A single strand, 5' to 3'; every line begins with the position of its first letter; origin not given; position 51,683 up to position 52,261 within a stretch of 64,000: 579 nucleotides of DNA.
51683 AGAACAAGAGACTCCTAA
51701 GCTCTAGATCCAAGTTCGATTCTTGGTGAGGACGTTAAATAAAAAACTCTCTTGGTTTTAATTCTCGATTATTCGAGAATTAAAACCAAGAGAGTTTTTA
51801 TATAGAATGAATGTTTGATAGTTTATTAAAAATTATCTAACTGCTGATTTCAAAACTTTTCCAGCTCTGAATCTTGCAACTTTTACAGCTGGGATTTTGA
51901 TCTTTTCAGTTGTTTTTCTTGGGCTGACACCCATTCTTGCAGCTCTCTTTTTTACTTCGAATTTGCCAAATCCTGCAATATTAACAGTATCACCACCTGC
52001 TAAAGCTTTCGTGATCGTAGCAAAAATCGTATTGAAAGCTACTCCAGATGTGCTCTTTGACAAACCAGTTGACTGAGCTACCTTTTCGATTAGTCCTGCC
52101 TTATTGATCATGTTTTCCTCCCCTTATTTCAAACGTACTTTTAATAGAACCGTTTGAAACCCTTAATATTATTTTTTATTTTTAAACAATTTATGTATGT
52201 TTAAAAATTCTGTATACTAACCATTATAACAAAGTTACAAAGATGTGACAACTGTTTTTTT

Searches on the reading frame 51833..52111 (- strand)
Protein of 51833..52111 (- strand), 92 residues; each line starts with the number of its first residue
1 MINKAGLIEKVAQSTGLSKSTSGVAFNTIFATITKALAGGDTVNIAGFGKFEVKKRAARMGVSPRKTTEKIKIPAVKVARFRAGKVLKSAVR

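Call 60: search_protein_families(library=pfam, proteins=[window:51833-52111:-], max_evalue=0.001)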
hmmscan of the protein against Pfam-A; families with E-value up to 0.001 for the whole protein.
window:51833-52111:- (92 aa): 2 families
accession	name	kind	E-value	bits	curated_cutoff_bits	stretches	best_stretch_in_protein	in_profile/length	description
PF00216.26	Bac_DNA_binding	-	2.5e-25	89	22.4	1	3-91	2-89/90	Bacterial DNA-binding protein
PF18291.6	HU-HIG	-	5.9e-06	26.8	26.2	1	4-91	34-118/125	HU domain fused to wHTH, Ig, or Glycine-rich motif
